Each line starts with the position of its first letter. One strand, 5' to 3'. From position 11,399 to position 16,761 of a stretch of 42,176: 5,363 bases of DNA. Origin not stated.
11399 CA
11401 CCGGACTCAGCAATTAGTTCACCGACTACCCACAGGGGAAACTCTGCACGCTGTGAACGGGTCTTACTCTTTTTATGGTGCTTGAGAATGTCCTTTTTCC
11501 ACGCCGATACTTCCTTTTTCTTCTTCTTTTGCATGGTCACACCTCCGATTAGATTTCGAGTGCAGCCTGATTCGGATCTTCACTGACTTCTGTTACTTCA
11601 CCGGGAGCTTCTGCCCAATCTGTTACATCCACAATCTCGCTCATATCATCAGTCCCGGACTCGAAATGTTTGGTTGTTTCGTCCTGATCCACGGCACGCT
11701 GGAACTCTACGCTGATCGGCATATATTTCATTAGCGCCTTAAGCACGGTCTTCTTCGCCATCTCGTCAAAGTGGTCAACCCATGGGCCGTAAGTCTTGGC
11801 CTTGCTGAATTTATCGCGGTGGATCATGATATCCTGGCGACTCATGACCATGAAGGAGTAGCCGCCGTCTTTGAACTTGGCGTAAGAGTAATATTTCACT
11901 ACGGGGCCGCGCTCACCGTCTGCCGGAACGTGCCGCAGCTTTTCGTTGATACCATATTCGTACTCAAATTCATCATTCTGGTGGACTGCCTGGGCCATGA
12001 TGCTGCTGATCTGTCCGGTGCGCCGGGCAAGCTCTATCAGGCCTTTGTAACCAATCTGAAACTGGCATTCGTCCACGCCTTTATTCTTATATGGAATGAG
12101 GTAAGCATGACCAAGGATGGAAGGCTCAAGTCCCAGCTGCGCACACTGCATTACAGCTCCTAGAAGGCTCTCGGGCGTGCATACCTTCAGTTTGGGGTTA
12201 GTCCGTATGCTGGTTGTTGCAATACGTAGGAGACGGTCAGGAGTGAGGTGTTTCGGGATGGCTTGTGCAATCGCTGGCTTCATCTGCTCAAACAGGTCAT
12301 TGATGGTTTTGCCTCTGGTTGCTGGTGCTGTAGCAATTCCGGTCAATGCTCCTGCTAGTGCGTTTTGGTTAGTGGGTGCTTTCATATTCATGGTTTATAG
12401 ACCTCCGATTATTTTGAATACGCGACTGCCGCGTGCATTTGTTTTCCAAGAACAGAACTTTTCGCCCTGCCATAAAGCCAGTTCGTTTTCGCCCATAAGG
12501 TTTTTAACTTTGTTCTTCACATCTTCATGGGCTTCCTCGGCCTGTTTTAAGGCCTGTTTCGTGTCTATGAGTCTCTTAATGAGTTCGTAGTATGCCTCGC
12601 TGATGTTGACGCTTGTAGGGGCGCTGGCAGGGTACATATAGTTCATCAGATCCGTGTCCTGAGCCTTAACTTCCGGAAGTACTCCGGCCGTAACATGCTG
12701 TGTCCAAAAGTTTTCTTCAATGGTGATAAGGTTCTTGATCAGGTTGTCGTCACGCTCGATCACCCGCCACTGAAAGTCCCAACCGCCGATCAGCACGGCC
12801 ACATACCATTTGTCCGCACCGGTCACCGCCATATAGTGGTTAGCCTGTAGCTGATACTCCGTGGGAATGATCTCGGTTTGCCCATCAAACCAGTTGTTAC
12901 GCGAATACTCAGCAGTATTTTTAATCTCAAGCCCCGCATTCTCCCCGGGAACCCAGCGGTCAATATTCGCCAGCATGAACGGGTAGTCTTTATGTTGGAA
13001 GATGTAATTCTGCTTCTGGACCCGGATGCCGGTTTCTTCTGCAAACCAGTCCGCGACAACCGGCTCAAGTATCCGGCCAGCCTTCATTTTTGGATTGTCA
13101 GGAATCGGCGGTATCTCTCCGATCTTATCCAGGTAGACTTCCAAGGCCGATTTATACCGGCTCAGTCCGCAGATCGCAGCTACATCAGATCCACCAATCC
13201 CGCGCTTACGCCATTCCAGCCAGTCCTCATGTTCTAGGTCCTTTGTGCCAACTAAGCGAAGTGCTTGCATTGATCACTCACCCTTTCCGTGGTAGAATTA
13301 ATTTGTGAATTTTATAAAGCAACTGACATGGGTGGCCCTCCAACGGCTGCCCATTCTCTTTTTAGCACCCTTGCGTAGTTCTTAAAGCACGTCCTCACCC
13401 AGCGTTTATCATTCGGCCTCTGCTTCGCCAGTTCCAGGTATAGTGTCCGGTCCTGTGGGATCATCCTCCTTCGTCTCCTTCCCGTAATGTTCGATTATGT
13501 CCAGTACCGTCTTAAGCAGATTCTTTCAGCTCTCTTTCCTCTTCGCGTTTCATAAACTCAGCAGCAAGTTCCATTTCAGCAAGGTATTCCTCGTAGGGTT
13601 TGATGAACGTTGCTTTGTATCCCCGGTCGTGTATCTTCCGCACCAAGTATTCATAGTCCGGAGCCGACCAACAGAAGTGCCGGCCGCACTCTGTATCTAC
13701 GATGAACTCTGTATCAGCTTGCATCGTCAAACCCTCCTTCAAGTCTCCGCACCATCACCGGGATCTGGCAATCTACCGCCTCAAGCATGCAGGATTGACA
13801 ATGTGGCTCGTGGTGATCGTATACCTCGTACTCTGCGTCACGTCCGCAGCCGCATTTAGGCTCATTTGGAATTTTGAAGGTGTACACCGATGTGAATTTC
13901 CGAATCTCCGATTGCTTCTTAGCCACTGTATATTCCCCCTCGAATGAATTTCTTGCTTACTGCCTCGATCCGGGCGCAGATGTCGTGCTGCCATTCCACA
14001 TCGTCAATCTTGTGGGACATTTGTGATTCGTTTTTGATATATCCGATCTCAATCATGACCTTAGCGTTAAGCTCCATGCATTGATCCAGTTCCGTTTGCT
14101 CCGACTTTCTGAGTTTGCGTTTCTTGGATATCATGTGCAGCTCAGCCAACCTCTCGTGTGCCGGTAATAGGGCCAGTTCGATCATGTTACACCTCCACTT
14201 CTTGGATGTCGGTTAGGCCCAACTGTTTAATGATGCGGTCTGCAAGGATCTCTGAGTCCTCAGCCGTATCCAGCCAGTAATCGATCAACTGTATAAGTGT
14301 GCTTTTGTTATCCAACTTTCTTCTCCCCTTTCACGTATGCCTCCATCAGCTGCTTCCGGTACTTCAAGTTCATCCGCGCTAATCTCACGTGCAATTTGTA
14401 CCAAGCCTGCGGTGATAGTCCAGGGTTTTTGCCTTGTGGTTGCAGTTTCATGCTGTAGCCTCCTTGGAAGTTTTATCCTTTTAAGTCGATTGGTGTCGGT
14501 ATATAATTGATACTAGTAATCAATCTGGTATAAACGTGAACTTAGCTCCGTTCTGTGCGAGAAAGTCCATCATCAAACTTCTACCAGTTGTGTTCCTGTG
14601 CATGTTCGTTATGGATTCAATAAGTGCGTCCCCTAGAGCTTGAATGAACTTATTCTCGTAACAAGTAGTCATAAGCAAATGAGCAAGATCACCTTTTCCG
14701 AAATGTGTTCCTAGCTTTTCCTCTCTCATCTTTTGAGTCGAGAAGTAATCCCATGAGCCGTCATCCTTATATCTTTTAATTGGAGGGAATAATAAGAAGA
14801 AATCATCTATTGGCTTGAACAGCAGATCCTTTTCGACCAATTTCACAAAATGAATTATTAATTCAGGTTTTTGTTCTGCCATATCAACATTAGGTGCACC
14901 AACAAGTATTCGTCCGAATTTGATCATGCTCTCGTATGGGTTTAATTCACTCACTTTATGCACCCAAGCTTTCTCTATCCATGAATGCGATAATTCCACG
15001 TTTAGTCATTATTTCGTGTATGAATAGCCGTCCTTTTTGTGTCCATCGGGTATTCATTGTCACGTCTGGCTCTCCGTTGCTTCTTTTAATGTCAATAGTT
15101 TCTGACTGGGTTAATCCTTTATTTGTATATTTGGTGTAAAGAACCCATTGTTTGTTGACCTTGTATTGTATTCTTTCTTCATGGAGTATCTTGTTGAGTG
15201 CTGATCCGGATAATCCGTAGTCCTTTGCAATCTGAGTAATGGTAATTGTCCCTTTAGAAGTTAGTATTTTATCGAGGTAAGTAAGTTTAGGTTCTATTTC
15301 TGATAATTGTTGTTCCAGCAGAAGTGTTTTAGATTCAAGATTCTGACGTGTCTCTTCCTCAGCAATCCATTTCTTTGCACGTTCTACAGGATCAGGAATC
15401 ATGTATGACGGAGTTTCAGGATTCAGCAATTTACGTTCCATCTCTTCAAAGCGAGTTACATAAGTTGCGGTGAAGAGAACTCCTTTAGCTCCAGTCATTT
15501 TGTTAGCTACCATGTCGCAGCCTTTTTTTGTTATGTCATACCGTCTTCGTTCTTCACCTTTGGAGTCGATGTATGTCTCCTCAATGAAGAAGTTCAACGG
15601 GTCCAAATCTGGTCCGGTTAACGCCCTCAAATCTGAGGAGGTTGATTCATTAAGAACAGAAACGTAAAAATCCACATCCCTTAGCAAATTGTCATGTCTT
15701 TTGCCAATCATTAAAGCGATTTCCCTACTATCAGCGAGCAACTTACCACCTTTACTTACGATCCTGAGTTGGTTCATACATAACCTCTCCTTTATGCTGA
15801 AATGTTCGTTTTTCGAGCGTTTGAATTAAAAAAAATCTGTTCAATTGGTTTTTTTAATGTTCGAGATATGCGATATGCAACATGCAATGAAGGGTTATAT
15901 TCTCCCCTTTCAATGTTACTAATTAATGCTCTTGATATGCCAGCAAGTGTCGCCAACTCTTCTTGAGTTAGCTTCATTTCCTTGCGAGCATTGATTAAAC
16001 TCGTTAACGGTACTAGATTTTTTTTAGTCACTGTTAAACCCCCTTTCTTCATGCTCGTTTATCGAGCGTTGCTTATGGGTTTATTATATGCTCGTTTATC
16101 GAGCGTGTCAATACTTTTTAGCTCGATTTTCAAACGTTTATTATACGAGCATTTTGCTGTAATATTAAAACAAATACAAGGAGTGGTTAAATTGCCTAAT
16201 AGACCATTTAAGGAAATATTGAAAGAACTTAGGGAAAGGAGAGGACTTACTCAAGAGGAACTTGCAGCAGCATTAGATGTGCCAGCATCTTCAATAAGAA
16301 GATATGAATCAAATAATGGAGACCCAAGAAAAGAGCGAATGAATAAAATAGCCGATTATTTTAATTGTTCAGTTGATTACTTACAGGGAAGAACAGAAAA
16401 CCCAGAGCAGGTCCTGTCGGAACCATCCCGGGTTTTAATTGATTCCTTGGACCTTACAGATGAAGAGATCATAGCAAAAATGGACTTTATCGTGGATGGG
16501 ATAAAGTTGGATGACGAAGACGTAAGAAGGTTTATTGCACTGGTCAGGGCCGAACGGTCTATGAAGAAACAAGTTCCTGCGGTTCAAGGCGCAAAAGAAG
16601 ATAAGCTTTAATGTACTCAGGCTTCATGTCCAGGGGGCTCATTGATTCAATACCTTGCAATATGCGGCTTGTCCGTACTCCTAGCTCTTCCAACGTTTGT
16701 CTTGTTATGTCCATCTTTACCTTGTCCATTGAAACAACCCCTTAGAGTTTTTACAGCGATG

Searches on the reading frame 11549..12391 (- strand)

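Call 52: search_protein_families(library=pfam, proteins=[window:11549-12391:-], max_evalue=0.001)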
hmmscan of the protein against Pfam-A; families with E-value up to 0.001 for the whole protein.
window:11549-12391:- (280 aa): 1 family
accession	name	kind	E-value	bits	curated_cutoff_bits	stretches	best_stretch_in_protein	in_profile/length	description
PF03837.19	RecT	-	3.4e-59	200.2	24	1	53-241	2-188/198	RecT family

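Call 53: search_protein_families(library=phrogs, proteins=[window:11549-12391:-], max_evalue=0.001)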
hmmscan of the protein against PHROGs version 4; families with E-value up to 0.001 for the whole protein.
window:11549-12391:- (280 aa): 4 families
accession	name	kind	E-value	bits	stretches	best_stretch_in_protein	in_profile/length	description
phrog_148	-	DNA, RNA and nucleotide metabolism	1.5e-94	318.7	1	8-270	8-265/387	RecT-like ssDNA annealing protein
phrog_34786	-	unknown function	1.7e-30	106.5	1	35-114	36-116/116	-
phrog_2780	-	DNA, RNA and nucleotide metabolism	3.8e-13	50.6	1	69-257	50-231/369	RecT-like ssDNA annealing protein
phrog_19737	-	unknown function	4.7e-13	50.3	1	60-127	42-106/108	-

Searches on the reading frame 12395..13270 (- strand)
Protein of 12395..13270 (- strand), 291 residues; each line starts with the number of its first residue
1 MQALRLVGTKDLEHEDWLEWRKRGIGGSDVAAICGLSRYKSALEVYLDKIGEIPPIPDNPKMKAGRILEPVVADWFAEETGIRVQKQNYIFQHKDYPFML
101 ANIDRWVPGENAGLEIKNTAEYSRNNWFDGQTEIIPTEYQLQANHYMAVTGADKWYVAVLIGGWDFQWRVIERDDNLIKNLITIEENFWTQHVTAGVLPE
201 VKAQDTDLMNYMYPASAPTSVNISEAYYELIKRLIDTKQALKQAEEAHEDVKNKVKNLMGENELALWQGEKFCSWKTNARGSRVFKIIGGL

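Call 52: search_protein_families(library=pfam, proteins=[window:12395-13270:-], max_evalue=0.001)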
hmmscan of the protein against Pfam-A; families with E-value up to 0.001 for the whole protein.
window:12395-13270:- (291 aa): 1 family
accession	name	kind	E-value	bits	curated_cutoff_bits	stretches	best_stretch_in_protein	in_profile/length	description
PF09588.16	YqaJ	-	6.1e-36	124.4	22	1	16-152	1-149/150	YqaJ-like viral recombinase domain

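Call 53: search_protein_families(library=phrogs, proteins=[window:12395-13270:-], max_evalue=0.001)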
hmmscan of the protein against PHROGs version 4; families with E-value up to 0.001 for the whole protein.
window:12395-13270:- (291 aa): 3 families
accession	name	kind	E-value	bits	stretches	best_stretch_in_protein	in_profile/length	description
phrog_434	-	DNA, RNA and nucleotide metabolism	1.9e-96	324.5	1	4-282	47-329/372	RecE-like recombination exonuclease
phrog_149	-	DNA, RNA and nucleotide metabolism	8.8e-10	38.5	1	58-195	655-796/1242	exonuclease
phrog_8474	-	unknown function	5.4e-06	27.1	1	6-36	16-46/48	-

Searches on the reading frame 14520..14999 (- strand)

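Call 53: search_protein_families(library=phrogs, proteins=[window:14520-14999:-], max_evalue=0.001)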
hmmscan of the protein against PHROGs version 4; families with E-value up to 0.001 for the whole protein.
window:14520-14999:- (159 aa): 1 family
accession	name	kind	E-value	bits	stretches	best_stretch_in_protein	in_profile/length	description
phrog_6329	-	unknown function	0.00098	20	0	65-154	82-171/206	-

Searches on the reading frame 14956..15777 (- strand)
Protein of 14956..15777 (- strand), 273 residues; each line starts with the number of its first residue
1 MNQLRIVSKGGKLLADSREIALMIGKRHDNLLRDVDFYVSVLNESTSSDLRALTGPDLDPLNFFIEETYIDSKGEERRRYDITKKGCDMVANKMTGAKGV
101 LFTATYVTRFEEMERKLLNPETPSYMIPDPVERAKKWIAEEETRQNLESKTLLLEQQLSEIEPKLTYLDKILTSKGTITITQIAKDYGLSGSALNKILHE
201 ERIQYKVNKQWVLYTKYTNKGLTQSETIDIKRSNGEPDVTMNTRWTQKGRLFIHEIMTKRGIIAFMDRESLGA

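Call 52: search_protein_families(library=pfam, proteins=[window:14956-15777:-], max_evalue=0.001)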
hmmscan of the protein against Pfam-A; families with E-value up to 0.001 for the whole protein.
window:14956-15777:- (273 aa): 2 families
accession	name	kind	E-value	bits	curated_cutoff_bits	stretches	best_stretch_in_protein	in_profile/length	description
PF03374.19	ANT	-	6.2e-35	120.3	25.3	1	155-258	1-106/108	Phage antirepressor protein KilAC domain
PF09669.15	Phage_pRha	-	4.8e-22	78.8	29.9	1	16-115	2-91/91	Phage regulatory protein Rha (Phage_pRha)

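Call 53: search_protein_families(library=phrogs, proteins=[window:14956-15777:-], max_evalue=0.001)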
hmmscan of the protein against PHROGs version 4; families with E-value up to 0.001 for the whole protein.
window:14956-15777:- (273 aa): 12 families
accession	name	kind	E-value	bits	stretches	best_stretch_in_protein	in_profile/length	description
phrog_63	-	transcription regulation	1.5e-60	206.8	1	7-260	125-359/431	anti-repressor Ant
phrog_130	-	transcription regulation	2.3e-38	133.4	1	124-269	263-420/480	anti-repressor Ant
phrog_373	-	transcription regulation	7e-27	95.7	1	1-202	86-259/373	anti-repressor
phrog_25289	-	unknown function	2.1e-26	93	1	194-269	1-76/79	-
phrog_518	-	transcription regulation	6.9e-15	56.3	1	7-119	16-113/268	Rha-like transcriptional regulator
phrog_1726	-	transcription regulation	8.6e-15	56.2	1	2-197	5-212/264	anti-repressor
phrog_995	-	transcription regulation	1.7e-11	45.1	1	2-122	108-213/307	transcriptional regulator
phrog_4936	-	transcription regulation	5.4e-10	40.6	1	15-146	15-149/257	transcriptional regulator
phrog_2657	-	transcription regulation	5.5e-09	36.7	1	6-118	15-115/243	transcriptional regulator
phrog_10324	-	transcription regulation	5.2e-08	34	1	17-120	8-97/205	anti-repressor Ant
phrog_18886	-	unknown function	4.5e-06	27.3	1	13-120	17-113/269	-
phrog_821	-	transcription regulation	1.3e-05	25.8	1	11-124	160-258/324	transcriptional regulator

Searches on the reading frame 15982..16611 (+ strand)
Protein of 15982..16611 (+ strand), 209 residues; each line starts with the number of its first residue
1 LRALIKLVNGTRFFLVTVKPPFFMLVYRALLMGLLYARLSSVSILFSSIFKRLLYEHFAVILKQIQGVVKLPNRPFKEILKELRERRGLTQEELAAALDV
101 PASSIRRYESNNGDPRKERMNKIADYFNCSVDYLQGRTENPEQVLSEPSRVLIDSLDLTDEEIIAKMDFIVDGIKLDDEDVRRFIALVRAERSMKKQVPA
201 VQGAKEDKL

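Call 52: search_protein_families(library=pfam, proteins=[window:15982-16611:+], max_evalue=0.001)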
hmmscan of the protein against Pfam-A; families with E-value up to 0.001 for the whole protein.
window:15982-16611:+ (209 aa): 6 families
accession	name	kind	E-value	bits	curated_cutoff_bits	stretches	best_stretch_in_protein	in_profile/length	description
PF01381.28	HTH_3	-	1.2e-16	60.9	23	1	80-134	1-55/55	Helix-turn-helix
PF13560.12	HTH_31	-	1e-10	42.2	27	1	80-131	6-58/64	Helix-turn-helix domain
PF12844.13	HTH_19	-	7.9e-09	35.7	30.2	1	79-134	3-58/64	Helix-turn-helix domain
PF13443.12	HTH_26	-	7.1e-06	26.6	22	1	80-131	2-54/63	Cro/C1-type HTH DNA-binding domain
PF20432.4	Xre-like-HTH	-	0.00017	22.3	25.8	1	79-108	14-44/63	Antitoxin Xre-like helix-turn-helix domain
PF13412.12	HTH_24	-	0.00071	19.5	21.9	0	77-108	6-37/48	Winged helix-turn-helix DNA-binding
